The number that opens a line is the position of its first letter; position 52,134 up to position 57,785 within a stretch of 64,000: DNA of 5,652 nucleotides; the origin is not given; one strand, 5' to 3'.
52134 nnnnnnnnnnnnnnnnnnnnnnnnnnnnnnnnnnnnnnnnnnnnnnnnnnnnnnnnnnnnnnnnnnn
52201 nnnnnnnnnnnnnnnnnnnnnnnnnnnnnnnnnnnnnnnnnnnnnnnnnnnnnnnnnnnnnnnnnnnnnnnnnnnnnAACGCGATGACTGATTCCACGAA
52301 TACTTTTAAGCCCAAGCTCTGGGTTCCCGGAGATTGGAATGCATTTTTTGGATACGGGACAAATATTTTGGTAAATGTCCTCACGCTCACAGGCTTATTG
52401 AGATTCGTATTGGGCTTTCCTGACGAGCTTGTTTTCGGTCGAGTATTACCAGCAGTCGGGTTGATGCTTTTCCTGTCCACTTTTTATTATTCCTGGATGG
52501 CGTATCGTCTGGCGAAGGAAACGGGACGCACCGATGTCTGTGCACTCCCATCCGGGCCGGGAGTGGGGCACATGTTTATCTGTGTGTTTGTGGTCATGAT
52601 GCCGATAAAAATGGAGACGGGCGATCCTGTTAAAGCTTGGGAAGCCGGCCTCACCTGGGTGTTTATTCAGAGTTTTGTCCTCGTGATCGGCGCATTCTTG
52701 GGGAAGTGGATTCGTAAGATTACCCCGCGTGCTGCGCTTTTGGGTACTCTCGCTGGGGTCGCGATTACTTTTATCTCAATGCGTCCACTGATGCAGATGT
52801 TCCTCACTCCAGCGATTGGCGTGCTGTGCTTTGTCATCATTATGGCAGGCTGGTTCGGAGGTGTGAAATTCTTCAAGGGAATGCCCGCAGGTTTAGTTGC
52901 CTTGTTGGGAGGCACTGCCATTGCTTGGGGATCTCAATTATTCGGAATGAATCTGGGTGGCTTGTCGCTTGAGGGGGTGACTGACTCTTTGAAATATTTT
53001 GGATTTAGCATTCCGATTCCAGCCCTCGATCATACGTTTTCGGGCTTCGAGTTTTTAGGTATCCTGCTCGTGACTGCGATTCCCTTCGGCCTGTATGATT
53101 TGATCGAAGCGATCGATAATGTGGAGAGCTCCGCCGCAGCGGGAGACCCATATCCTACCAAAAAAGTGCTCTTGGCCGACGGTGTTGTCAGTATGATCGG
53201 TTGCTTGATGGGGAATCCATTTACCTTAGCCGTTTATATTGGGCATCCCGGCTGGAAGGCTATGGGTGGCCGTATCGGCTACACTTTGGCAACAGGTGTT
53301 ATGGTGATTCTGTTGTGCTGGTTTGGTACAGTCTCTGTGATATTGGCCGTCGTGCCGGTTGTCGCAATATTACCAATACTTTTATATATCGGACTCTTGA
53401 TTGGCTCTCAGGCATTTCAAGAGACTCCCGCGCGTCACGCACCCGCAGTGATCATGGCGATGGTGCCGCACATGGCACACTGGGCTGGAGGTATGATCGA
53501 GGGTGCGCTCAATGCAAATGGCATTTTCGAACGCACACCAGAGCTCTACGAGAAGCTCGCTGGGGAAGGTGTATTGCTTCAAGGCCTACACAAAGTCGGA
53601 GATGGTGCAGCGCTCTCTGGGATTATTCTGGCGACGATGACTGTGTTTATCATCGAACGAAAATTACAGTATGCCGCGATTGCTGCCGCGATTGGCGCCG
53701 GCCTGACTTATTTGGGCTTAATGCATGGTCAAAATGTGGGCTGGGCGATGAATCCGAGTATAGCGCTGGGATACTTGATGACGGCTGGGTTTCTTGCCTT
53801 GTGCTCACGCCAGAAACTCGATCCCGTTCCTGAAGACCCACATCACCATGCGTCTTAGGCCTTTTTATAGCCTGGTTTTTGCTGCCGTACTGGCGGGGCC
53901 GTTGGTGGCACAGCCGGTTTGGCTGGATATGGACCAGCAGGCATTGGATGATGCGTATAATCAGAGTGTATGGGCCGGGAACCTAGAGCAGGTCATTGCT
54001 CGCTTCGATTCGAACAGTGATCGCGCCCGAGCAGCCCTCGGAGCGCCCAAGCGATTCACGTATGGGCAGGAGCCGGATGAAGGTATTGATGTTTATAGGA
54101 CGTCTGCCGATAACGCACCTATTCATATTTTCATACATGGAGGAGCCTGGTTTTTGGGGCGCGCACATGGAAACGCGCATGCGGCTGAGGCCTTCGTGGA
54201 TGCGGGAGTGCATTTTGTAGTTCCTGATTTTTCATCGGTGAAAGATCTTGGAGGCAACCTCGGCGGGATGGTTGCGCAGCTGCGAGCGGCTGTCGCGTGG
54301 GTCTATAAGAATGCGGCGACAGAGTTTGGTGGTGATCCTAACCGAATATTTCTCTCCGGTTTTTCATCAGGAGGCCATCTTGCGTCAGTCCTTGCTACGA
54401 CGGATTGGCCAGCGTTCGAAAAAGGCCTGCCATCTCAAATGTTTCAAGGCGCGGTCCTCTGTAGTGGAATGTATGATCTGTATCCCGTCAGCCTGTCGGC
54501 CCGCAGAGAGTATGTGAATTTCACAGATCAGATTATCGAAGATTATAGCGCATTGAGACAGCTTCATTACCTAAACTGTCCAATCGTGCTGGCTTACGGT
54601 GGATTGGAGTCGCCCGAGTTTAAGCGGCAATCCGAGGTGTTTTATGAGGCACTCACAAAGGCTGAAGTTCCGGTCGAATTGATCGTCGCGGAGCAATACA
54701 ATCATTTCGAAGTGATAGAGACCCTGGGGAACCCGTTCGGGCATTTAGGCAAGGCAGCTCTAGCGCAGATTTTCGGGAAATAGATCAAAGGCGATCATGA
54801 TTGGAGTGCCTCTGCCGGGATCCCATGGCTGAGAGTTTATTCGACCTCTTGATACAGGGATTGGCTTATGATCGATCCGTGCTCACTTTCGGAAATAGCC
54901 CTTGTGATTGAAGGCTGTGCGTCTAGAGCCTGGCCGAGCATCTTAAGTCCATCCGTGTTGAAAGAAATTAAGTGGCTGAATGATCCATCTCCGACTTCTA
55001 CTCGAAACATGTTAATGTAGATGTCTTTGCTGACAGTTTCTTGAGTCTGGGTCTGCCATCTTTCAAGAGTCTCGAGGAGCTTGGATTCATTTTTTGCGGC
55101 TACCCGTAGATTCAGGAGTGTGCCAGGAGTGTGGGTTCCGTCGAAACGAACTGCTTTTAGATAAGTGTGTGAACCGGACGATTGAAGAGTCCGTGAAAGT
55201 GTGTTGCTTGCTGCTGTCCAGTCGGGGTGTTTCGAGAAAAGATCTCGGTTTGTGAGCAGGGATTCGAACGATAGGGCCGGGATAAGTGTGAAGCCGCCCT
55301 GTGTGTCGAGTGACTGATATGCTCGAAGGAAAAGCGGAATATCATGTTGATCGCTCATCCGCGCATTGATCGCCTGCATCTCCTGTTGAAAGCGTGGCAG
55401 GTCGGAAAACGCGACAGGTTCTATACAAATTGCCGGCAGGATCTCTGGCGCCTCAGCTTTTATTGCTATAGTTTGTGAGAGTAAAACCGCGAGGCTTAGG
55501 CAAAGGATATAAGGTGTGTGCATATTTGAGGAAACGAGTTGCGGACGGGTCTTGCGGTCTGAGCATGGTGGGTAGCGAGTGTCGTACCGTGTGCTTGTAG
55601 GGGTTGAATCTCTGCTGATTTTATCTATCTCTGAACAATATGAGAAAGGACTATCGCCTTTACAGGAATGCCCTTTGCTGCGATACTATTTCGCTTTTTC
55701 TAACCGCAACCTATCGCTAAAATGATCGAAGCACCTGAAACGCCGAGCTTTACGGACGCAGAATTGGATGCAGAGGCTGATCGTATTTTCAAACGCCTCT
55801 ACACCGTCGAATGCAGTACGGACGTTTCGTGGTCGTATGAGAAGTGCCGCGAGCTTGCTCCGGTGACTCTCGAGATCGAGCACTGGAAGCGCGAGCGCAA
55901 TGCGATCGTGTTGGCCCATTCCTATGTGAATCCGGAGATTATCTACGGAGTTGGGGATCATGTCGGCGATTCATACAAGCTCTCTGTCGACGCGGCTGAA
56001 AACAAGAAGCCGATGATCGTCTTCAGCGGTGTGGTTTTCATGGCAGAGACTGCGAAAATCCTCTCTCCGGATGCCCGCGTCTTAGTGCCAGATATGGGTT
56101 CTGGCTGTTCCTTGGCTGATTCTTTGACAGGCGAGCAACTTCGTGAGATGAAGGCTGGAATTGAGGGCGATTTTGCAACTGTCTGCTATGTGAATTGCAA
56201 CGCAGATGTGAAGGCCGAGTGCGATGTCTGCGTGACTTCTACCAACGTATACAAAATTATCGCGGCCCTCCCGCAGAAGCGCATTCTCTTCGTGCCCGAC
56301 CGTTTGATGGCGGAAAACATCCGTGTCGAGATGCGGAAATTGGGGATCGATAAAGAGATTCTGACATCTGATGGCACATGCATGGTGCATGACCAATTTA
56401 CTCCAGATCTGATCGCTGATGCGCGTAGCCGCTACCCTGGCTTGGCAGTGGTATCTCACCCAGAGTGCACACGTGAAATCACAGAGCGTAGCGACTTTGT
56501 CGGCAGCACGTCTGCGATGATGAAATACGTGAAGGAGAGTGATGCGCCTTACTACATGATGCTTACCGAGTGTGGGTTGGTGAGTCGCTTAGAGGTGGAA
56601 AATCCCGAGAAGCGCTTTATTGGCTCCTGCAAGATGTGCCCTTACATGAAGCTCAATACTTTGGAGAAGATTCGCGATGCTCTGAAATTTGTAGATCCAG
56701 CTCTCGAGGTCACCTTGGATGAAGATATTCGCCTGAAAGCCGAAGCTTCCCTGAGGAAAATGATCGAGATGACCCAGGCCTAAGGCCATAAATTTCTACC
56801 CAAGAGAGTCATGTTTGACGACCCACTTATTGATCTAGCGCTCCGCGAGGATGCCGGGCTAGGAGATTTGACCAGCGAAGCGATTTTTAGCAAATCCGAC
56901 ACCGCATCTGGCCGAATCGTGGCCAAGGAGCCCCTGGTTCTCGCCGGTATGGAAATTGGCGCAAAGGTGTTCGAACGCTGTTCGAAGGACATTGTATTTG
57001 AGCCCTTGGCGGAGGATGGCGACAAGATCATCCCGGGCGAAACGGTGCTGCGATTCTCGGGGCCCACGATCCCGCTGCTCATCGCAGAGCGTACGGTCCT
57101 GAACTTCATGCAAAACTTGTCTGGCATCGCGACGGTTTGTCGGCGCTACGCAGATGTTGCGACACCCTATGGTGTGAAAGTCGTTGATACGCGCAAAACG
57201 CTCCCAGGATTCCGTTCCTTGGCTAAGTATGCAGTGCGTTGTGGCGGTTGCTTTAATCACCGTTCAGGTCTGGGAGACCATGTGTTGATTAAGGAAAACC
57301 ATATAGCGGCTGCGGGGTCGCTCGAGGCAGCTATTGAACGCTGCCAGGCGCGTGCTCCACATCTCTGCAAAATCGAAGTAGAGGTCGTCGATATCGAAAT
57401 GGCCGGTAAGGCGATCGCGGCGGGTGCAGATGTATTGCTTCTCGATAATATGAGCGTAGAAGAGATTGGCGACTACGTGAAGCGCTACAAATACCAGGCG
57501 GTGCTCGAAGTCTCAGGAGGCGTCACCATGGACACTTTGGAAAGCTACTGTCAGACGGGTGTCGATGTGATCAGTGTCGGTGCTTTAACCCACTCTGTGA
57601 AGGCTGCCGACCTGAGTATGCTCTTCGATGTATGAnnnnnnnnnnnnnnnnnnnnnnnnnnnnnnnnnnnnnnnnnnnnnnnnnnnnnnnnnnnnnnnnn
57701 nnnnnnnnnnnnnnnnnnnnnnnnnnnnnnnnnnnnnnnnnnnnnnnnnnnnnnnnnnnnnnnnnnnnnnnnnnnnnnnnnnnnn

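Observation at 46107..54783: GntR-controlled cluster coupling a TonB-dependent receptor to AtzE/AtzG/AtzH-type and biuret-hydrolase-like enzymes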

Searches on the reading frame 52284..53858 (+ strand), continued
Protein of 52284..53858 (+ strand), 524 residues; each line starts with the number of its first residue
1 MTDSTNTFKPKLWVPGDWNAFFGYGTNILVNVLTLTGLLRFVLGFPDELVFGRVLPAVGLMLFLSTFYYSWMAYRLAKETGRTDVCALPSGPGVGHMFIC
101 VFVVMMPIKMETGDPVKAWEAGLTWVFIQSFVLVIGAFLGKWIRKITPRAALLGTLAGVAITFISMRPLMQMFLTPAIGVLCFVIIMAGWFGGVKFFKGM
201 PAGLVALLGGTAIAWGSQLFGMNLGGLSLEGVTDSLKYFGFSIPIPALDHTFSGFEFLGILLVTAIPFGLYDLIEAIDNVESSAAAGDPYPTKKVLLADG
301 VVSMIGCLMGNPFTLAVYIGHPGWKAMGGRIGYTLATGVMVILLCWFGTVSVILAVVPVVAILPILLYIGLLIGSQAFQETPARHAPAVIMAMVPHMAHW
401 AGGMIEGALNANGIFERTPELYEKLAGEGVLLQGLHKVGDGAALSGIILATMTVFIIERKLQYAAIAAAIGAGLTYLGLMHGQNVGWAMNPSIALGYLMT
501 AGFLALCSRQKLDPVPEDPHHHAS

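Call 91: find_encoding_contigs(protein=P0058, flank=9000, max_places=1)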
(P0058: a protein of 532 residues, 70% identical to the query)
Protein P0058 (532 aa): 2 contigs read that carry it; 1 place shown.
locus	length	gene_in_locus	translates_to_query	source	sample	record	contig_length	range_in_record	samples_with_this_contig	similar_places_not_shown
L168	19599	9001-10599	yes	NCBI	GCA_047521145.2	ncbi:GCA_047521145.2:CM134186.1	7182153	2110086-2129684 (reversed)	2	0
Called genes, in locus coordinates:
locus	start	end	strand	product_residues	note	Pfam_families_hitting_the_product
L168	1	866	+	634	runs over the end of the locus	PF23357:DUF7088, PF09822:ABC_transp_aux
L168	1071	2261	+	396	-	PF14238:DUF4340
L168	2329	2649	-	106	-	PF00893:Multi_Drug_Res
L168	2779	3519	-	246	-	PF00392:GntR, PF07729:FCD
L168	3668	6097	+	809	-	PF07715:Plug (faint)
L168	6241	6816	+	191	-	PF11533:AtzH-like, PF13318:AtzG-like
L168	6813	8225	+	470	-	PF01425:Amidase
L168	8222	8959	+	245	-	PF00857:Isochorismatase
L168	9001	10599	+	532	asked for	-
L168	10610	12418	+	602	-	PF01425:Amidase, PF21986:AH_C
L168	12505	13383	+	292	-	PF02219:MTHFR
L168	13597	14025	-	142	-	PF01253:SUI1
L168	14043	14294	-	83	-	-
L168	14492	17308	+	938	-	PF16078:2-oxogl_dehyd_N, PF00676:E1_dh, PF02779:Transket_pyr, PF16870:OxoGdeHyase_C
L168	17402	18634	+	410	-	PF00364:Biotin_lipoyl, PF02817:E3_binding, PF00198:2-oxoacid_dh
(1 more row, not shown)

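Call 92: find_encoding_contigs(protein=P0102, flank=9000, max_places=1)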
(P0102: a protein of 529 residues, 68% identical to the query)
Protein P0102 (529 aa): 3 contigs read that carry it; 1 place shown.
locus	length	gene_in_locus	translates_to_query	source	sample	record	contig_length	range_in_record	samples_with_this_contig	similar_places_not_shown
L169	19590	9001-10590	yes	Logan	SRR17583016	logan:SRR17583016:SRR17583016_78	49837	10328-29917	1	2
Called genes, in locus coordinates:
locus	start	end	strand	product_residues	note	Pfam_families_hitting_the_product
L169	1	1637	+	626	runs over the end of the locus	PF23357:DUF7088, PF09822:ABC_transp_aux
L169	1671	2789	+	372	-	PF14238:DUF4340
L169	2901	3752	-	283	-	PF00392:GntR, PF07729:FCD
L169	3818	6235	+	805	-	PF07715:Plug (weak)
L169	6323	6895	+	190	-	PF11533:AtzH-like, PF14534:DUF4440, PF13318:AtzG-like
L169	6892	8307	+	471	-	PF01425:Amidase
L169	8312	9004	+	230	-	PF00857:Isochorismatase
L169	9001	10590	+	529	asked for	-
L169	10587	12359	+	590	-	PF01425:Amidase, PF21986:AH_C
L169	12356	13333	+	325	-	PF00135:COesterase, PF20434:BD-FAE, PF07859:Abhydrolase_3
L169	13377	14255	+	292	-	PF02219:MTHFR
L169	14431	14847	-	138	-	PF01253:SUI1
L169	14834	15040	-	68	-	-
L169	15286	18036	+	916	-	PF16078:2-oxogl_dehyd_N, PF00676:E1_dh, PF02779:Transket_pyr, PF16870:OxoGdeHyase_C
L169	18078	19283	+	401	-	PF00364:Biotin_lipoyl, PF25984:BSH_YknX (faint), PF02817:E3_binding, PF00198:2-oxoacid_dh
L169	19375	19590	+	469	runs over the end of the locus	PF00890:FAD_binding_2, PF01134:GIDA, PF03486:HI0933_like (weak), PF07992:Pyr_redox_2, PF12831:FAD_oxidored, PF13738:Pyr_redox_3, PF00070:Pyr_redox, PF02852:Pyr_redox_dim, +4 more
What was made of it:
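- Tried and rejected: I rejected this because Synoicihabitans has both in tandem (call 92) and the hydrolase carries a signal peptide.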

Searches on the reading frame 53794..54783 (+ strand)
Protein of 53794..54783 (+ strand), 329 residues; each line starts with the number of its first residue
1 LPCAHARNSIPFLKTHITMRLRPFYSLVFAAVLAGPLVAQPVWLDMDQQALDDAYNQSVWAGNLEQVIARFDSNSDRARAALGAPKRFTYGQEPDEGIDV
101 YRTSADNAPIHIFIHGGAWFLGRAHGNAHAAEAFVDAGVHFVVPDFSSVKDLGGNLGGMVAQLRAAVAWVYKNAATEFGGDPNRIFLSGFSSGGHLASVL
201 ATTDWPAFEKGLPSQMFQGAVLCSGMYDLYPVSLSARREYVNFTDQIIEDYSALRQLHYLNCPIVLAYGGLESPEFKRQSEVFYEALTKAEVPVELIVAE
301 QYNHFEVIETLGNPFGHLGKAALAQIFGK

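Call 3: search_protein_families(library=pfam, proteins=[window:53794-54783:+], max_evalue=0.01)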
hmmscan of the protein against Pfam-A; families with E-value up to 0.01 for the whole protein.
window:53794-54783:+ (329 aa): 6 families
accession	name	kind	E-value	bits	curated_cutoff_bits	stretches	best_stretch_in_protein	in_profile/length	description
PF20434.5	BD-FAE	-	1.3e-18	67.7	26.8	1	99-209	2-116/215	BD-FAE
PF07859.19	Abhydrolase_3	-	3e-12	47.2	25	1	112-245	2-127/210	alpha/beta hydrolase fold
PF00135.34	COesterase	-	1.3e-10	41.3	27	1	100-226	90-219/515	Carboxylesterase family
PF00326.27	Peptidase_S9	-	0.00079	19.4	22.6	1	172-304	53-187/213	Prolyl oligopeptidase family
PF12697.13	Abhydrolase_6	-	0.0029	18.7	26.3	1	112-228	2-94/217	Alpha/beta hydrolase family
PF02129.25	Peptidase_S15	-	0.0061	16.7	23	0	126-208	39-120/262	X-Pro dipeptidyl-peptidase (S15 family)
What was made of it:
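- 53848..54783 (+): Secreted alpha/beta hydrolase of the hormone-sensitive-lipase / BD-FAE type, with HGGAW and GFSSGGH motifs. Its start overlaps the permease stop by 11 bp. It is a recurrent accessory gene of unknown role. Pfam BD-FAE 67.7 bits and Abhydrolase_3 (call 3).
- Checked: Alpha/beta hydrolase, 53848-54783: BD-FAE and Abhydrolase_3 families (call 3).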

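Call 4: search_protein_families(library=ncbifam, proteins=[window:53794-54783:+], max_evalue=0.01)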
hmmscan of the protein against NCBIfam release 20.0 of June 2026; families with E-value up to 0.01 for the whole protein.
window:53794-54783:+ (329 aa): 12 families
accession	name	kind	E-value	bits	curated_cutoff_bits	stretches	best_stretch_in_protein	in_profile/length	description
NF058665.1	HaHSL_fam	equivalog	2.6e-25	89.3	320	1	51-319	2-256/260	hormone-sensitive lipase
NF052354.1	EstLipQMycob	equivalog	2.3e-12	46.3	700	1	88-231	140-289/418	esterase LipQ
NF058653.1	LipP1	equivalog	2.1e-08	33.4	350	1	97-203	59-164/300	LipP1 family hormone-sensitive lipase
NF033149.0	CHL_hydrolase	equivalog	1.1e-05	24.5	500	1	102-202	69-167/310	chloramphenicol hydrolase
NF052620.1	AryltfaseLP1002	equivalog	1.5e-05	24.5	300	1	103-201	27-124/265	lp_1002 family arylesterase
NF050058.1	e_dPHAscl_type1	hypoth_equivalog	2e-05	24.2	150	1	164-203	89-124/276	extracellular catalytic domain type 1 short-chain-length polyhydroxyalkanoate depolymerase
NF041555.1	tannase_A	equivalog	0.00013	20.8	550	1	89-203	103-221/619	subtype A tannase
NF041902.1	pecacetest_PaeX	equivalog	0.00021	20.4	550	1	171-314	139-292/318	pectin acetylesterase PaeX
NF041556.1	tannase_B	equivalog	0.00037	19.9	300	1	157-210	130-183/463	subtype B tannase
NF047920.1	lactonase_UilS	equivalog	0.0016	18.2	400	0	106-197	22-112/285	UilS family quorum-quenching N-acyl-homoserine lactonase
TIGR01840.1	esterase_phb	subfamily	0.0016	18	107.85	1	177-203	89-115/213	PHB depolymerase family esterase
NF042968.1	AcxylEst_AxeA1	equivalog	0.004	15.5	700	1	116-203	57-140/459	acetylxylan esterase AxeA1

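Call 44: search_solved_structures(query=window:53848-54783:+, max_evalue=0.00001)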
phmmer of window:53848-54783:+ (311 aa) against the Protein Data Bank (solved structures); distinct sequences matched with E-value up to 0.00001: 21.
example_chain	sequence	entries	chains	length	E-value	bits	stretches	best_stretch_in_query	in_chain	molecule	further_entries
9n8r_A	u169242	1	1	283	5.5e-17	65.4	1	24-303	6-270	Lipase 1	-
4zrs_A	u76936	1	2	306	7.5e-14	55.2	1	48-303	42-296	Esterase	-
2pbl_A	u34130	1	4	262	1e-09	41.6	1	32-300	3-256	Putative esterase/lipase/thioesterase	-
5ao9_A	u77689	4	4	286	1.7e-08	37.5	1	87-279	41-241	ESTERASE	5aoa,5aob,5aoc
7bfn_A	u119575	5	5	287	1.7e-08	37.5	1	87-279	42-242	Esterase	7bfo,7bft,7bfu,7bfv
4ypv_A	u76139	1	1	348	2.6e-08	37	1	89-184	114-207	Est8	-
7bfr_A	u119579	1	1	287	7e-08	35.5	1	87-279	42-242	Esterase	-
6k34_B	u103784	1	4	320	1.7e-07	34.3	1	85-184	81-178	Lipase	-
4n5h_X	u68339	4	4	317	2.3e-07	33.8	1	42-185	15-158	Esterase/lipase | Esterase B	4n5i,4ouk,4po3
5jd5_A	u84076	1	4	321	4.5e-07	32.9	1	41-212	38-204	MGS-MilE3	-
6xyc_A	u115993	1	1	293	5.8e-07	32.5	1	80-186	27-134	Acetyl xylan esterase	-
6tkx_A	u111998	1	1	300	6.2e-07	32.4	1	80-185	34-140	Carbohydrate esterase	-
1jmy_A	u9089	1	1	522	3.7e-06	29.9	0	88-196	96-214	BILE-SALT-ACTIVATED LIPASE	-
5thm_A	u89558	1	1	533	4.2e-06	29.7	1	74-178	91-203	Esterase-6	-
1c7j_A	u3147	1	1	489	4.3e-06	29.7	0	85-207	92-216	PROTEIN (PARA-NITROBENZYL ESTERASE)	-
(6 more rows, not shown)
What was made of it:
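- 53848..54783 (+): The closest solved proteins are generic esterases (call 44).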

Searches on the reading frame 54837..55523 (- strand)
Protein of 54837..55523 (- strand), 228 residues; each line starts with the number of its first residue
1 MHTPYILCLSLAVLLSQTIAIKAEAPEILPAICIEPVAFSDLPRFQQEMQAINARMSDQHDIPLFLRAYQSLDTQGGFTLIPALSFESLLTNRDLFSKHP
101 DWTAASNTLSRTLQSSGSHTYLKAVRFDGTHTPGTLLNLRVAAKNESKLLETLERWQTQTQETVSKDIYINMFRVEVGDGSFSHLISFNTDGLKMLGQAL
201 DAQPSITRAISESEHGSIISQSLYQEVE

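Call 3: search_protein_families(library=pfam, proteins=[window:54837-55523:-], max_evalue=0.01)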
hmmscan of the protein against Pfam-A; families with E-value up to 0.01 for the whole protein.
window:54837-55523:- (228 aa): 0 families

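Call 4: search_protein_families(library=ncbifam, proteins=[window:54837-55523:-], max_evalue=0.01)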
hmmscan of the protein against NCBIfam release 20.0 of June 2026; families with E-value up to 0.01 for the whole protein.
window:54837-55523:- (228 aa): 0 families

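Call 9: search_protein_families(library=pfam, proteins=[window:54837-55523:-], max_evalue=10)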
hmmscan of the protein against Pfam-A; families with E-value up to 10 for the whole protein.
window:54837-55523:- (228 aa): 0 families
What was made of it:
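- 54837..55523 (-): Secreted 228-aa protein of unknown family. It is convergent here, but co-directional and directly after the alpha/beta hydrolase in the closest relatives. No Pfam or NCBIfam hit (calls 3, 4, 9).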

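Call 56: find_homologous_proteins(query=window:54837-55523:-, max_evalue=0.001)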
Query window:54837-55523:- (228 aa): 2 proteins with E <= 0.001 among 398 candidates.
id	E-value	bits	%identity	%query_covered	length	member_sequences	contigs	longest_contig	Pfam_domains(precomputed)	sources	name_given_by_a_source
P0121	1.2e-144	497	100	100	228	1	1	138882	-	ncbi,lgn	ncbi:MAG: hypothetical protein ACPGN3_02670 [Opitutales bacterium]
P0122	2.7e-24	104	35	89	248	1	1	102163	-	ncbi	-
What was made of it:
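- Tried and rejected: There were no family hits, and the word-based search found only one homologue (call 56).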

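Call 69: predict_structure(alignment_id=A3)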
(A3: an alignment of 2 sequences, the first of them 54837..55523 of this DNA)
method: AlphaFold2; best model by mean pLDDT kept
length: 228 residues; sequences in the alignment: 2
mean_pLDDT: 37.1   pTM: 0.35
mean pLDDT of the five models: 37.1, 36.0, 35.6, 31.7, 31.7
residues with pLDDT >= 90: 0; 70-90: 0; 50-70: 26; < 50: 202
segments of 3 or more residues with pLDDT < 50: 1-146, 161-191, 204-228
pLDDT, mean of each block of 10 residues (from residue 1): 36 31 26 30 42 40 31 29 32 36 38 32 30 38 48 53 41 41 46 53 43 29 27
secondary structure, 60 per line:
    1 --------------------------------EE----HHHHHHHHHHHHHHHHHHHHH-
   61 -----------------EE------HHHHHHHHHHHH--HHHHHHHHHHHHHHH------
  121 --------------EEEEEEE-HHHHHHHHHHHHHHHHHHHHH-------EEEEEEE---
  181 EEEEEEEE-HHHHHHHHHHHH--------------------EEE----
elements in order: H39-59 H86-97 H100-114 E135-141 H143-163 E171-177 E181-188 H190-201 E222-224
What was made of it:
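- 54837..55523 (-): The AlphaFold model is unusable, with pLDDT 37 (call 69).
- Tried and rejected: The AlphaFold model had pLDDT 37 and was unusable, so no fold search was run (call 69).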

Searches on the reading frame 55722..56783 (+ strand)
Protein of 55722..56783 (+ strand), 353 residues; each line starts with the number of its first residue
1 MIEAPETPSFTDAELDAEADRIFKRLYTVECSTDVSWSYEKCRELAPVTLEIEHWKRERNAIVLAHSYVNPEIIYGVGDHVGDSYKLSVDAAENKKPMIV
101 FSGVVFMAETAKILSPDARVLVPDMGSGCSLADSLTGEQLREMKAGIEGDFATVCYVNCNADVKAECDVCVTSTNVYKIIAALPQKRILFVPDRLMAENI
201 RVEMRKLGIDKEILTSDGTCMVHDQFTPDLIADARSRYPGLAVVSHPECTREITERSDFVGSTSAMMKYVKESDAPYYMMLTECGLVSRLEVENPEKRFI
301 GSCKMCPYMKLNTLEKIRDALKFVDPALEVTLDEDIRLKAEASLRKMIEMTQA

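Call 9: search_protein_families(library=pfam, proteins=[window:55722-56783:+], max_evalue=10)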
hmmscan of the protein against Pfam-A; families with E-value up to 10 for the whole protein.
window:55722-56783:+ (353 aa): 1 family
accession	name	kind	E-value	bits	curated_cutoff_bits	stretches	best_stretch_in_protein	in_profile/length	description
PF02445.21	NadA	-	2.2e-100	336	27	1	51-349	2-295/295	Quinolinate synthetase A protein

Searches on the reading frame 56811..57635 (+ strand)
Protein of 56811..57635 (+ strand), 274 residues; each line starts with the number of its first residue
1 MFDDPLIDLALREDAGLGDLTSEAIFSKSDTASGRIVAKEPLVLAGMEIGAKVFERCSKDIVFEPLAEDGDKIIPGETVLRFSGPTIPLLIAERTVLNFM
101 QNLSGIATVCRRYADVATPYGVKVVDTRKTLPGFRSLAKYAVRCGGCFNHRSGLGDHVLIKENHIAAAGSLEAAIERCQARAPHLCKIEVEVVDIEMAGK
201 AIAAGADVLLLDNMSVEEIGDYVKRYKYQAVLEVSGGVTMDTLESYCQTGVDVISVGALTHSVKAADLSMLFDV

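Call 9: search_protein_families(library=pfam, proteins=[window:56811-57635:+], max_evalue=10)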
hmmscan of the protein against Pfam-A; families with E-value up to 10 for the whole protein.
window:56811-57635:+ (274 aa): 4 families
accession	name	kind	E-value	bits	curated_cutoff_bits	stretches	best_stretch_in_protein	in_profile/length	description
PF01729.25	QRPTase_C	-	3.8e-56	189.9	23.1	1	106-270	1-168/169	Quinolinate phosphoribosyl transferase, C-terminal domain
PF02749.22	QRPTase_N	-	3.9e-18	65.9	27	1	19-104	1-82/82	Quinolinate phosphoribosyl transferase, N-terminal domain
PF00834.25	Ribul_P_3_epim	-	0.021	14.7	21.1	1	216-257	153-194/198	Ribulose-phosphate 3 epimerase family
PF23398.1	FAZ1_cons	-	0.031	14.6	27.5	1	170-233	25-88/93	FAZ1, conserved domain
